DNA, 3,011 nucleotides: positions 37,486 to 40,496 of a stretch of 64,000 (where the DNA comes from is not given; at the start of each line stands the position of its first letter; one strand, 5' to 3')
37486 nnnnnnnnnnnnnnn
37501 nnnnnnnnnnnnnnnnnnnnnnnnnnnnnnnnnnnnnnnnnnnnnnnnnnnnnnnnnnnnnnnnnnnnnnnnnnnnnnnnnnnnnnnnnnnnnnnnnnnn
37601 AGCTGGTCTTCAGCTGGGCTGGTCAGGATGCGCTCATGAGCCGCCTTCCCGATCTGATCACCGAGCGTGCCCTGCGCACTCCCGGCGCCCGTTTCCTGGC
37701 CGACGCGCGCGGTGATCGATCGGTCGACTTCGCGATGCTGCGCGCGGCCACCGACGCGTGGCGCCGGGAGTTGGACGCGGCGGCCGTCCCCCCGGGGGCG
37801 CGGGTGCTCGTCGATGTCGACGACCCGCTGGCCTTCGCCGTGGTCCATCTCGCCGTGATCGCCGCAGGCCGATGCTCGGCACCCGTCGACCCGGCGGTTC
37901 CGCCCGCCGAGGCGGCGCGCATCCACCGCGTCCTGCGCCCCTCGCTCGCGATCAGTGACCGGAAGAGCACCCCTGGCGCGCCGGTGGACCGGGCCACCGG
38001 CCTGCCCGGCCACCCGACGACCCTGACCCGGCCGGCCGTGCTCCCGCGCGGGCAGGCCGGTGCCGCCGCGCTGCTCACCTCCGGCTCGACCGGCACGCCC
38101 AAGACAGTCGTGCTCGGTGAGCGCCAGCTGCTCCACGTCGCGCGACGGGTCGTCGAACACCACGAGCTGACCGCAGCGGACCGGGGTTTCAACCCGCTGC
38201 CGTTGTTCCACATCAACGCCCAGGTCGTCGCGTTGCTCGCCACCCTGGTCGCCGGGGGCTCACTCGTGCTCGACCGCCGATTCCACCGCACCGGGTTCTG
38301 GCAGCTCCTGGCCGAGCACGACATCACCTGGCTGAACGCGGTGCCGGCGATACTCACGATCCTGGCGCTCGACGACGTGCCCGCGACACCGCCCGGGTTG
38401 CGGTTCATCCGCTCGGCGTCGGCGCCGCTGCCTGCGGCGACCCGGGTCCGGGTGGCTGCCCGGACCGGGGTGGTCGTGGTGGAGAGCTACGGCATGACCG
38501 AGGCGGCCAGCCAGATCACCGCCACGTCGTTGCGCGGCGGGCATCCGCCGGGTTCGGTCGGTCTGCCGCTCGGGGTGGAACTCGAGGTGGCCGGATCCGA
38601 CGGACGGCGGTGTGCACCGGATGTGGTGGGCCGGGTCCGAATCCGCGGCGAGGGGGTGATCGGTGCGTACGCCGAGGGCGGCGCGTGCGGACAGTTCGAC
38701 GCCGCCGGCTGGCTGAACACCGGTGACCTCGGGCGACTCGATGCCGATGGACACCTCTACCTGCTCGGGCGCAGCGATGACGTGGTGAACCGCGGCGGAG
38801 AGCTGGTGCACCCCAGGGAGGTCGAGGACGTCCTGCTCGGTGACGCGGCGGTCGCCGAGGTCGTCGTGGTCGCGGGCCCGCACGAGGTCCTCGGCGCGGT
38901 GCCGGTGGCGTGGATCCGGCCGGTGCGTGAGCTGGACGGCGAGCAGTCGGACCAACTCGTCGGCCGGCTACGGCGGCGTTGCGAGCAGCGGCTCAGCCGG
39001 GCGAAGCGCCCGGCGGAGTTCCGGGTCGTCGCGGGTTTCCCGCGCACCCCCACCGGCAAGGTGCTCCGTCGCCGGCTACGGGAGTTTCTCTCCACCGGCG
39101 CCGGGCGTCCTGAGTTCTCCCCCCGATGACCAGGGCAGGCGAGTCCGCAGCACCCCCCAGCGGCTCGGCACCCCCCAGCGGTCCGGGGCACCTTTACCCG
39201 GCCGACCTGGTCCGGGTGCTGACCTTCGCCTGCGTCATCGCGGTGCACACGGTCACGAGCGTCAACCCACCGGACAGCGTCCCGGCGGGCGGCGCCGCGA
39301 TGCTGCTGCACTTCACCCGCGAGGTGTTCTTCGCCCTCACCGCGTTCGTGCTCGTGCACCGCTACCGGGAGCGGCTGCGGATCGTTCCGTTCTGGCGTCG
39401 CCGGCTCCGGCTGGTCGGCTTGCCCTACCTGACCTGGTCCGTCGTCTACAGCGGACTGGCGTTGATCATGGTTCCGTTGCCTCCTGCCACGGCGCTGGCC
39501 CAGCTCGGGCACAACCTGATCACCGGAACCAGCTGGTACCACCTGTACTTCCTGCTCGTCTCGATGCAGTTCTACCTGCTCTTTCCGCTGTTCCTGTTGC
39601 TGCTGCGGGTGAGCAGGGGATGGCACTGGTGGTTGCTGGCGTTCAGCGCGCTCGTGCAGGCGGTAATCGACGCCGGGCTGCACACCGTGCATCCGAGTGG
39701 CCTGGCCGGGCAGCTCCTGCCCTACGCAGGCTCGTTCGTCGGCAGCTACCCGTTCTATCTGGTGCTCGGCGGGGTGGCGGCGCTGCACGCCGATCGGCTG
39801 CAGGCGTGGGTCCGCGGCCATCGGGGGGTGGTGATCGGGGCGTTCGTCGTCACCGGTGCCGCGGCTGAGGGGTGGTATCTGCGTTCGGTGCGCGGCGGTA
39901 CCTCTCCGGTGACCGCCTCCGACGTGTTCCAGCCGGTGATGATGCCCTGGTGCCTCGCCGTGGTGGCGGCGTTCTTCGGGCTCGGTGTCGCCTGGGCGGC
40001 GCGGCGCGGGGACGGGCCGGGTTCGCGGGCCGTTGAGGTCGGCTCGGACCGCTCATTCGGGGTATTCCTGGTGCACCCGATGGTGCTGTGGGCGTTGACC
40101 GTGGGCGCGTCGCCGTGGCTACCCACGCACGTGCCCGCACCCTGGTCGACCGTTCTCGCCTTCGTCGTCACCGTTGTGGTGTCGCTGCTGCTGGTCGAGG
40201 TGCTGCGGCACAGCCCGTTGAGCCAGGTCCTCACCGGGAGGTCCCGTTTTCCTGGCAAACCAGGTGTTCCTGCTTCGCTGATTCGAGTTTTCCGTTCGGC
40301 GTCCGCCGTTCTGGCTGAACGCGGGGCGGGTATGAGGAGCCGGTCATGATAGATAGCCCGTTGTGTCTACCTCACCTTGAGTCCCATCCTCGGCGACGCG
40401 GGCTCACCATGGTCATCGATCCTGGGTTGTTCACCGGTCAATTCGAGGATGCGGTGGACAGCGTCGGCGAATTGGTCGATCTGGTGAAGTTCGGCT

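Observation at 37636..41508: Translationally coupled four-gene operon: ANL ligase, AT3 membrane acyltransferase, phosphosulfolactate synthase (ComA), VOC protein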

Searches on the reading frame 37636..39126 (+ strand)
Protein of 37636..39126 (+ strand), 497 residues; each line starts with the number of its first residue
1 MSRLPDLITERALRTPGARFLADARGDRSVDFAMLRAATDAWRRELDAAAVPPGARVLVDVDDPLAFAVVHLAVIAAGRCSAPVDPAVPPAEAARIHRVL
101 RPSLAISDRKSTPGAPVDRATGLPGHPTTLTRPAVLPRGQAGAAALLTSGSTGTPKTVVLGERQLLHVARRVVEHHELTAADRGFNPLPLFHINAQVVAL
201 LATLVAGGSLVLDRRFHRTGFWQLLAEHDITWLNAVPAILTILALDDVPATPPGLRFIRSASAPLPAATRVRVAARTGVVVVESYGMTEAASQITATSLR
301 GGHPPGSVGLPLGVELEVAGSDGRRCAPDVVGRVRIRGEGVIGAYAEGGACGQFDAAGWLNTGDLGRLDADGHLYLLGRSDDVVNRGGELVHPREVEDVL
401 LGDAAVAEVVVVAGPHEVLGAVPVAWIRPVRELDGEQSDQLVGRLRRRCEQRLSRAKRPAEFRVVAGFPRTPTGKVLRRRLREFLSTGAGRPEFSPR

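Call 7: search_protein_families(library=pfam, proteins=[window:37636-39126:+], max_evalue=0.01)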
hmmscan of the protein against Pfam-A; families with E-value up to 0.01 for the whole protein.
window:37636-39126:+ (497 aa): 2 families
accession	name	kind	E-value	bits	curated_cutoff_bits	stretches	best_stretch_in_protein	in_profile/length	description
PF00501.34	AMP-binding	-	1.3e-46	159.5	29.9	1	10-345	3-383/384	AMP-binding enzyme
PF13193.12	AMP-binding_C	-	2.1e-13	51.4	24.5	1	395-475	1-76/76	AMP-binding enzyme C-terminal domain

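Call 8: search_protein_families(library=ncbifam, proteins=[window:37636-39126:+], max_evalue=0.01)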
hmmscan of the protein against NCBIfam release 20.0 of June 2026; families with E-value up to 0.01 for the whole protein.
window:37636-39126:+ (497 aa): 103 families (the best 25 are shown)
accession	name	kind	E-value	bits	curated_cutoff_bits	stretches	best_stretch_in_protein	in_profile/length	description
NF004511.1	PRK05852.1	equivalog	2.7e-74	250.6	650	1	5-483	2-502/505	FadD7 family fatty acid--CoA ligase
NF004837.0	PRK06187.1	subfamily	1.3e-67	228.3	476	1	142-488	172-525/531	long-chain-fatty-acid--CoA ligase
NF005714.0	PRK07529.1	subfamily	1.9e-62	211.5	632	1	139-483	217-574/640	acyl-CoA synthetase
TIGR01923.1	menE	equivalog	2.5e-59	201.3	330.15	1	32-480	2-441/442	o-succinylbenzoate--CoA ligase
NF005702.0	PRK07514.1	subfamily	1.6e-56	191.7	558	1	21-483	21-498/506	malonyl-CoA synthase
NF002966.0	PRK03640.1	equivalog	2e-54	185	556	1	144-484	145-479/483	o-succinylbenzoate--CoA ligase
NF005858.0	PRK07787.1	subfamily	1e-50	172.6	575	1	53-482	45-469/471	acyl-CoA synthetase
NF004808.0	PRK06155.1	equivalog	1.5e-48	165.4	722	1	133-484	173-521/542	ATP-dependent acyl-CoA ligase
NF005676.0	PRK07470.1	equivalog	1.6e-45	155.7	774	1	147-486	183-530/544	acyl-CoA synthetase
NF009233.0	PRK12583.1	subfamily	1.1e-44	152.8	832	1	146-484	207-549/558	fatty acid CoA ligase family protein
TIGR01733.1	AA-adenyl-dom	subfamily_domain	1.5e-44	152.4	317.4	1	34-411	4-409/409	amino acid adenylation domain-containing protein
NF005307.0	PRK06839.1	equivalog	1.8e-44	152.3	748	1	147-484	156-492/496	o-succinylbenzoate--CoA ligase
NF006182.0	PRK08316.1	subfamily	6.8e-44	150.2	663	1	140-485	171-517/523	fatty acyl-CoA synthetase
NF006572.0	PRK09088.1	equivalog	2.9e-43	148.3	696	1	11-486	10-488/491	acyl-CoA synthetase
TIGR03098.1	ligase_PEP_1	hypoth_equivalog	5.7e-43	147.2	592.35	1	143-482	166-515/517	acyl-CoA ligase (AMP-forming), exosortase A system-associated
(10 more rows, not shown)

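Call 39: search_solved_structures(query=window:37636-39126:+, max_evalue=1e-20)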
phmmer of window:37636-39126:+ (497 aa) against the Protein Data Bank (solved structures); distinct sequences matched with E-value up to 1e-20: 56.
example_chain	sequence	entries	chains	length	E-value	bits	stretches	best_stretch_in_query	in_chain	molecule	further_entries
6qjz_A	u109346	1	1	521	6.4e-55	190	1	143-484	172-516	oxalyl CoA-synthetase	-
5ie0_A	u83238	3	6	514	1.3e-52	182.4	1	139-482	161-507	Oxalate--CoA ligase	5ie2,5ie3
8aff_A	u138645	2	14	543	4.3e-51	177.4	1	139-486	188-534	Oxalate--CoA ligase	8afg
5x8f_A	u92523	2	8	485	8.7e-46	159.9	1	141-483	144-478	2-succinylbenzoate--CoA ligase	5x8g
5buq_A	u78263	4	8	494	2.3e-45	158.4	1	141-483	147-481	2-succinylbenzoate--CoA ligase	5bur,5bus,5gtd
3r44_A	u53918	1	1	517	2.4e-40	141.9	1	8-486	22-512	fatty acyl CoA synthetase FADD13 (FATTY-ACYL-CoA SYNTHETASE)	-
4gxq_A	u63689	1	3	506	7.7e-38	133.6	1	21-484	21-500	Malonyl CoA synthetase, Benzoate-CoA ligase Chimeric protein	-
8atd_C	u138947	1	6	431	2e-37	132.3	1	139-380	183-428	Oxalate--CoA ligase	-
4gxr_A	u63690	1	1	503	2e-35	125.7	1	21-484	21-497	Malonyl CoA synthetase, Benzoate-CoA ligase Chimeric protein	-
4fuq_A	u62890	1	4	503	3.9e-35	124.7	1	21-484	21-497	Malonyl CoA synthetase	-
3nyq_A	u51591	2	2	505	2.4e-34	122.1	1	25-482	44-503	Malonyl-CoA Ligase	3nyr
4fut_A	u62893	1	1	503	3.4e-34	121.6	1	21-484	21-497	Malonyl CoA synthetase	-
3tsy_A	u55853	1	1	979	4.1e-29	104.9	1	147-491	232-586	Fusion Protein 4-coumarate--CoA ligase 1, Resveratrol synthase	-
8weu_A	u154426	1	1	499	1.5e-28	103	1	117-483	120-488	Fatty-acyl-CoA synthase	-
8wev_A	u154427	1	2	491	2.4e-28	102.4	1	117-483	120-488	Feruloyl-CoA Synthetase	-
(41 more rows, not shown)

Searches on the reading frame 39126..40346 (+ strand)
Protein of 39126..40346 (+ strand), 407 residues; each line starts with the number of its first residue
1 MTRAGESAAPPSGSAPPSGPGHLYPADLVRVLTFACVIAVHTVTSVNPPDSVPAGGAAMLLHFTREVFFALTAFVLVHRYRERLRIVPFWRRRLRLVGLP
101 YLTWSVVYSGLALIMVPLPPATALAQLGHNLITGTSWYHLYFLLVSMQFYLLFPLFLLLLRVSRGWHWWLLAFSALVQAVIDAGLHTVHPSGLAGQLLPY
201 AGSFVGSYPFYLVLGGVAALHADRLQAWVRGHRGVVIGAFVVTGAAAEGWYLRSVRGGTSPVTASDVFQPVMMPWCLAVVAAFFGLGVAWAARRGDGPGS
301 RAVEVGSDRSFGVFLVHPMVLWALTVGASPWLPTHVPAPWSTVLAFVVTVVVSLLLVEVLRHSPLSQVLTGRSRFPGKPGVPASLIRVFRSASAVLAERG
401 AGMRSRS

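Call 7: search_protein_families(library=pfam, proteins=[window:39126-40346:+], max_evalue=0.01)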
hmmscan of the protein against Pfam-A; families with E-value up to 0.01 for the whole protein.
window:39126-40346:+ (407 aa): 1 family
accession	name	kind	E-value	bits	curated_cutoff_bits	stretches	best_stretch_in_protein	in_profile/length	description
PF01757.29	Acyl_transf_3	-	3e-36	125.6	31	1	27-357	5-325/326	Acyltransferase domain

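Call 8: search_protein_families(library=ncbifam, proteins=[window:39126-40346:+], max_evalue=0.01)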
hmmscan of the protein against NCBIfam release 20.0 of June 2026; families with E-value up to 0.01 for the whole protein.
window:39126-40346:+ (407 aa): 0 families

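Call 40: search_solved_structures(query=window:39126-40346:+, max_evalue=1)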
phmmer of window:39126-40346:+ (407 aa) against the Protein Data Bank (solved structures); distinct sequences matched with E-value up to 1: 0.
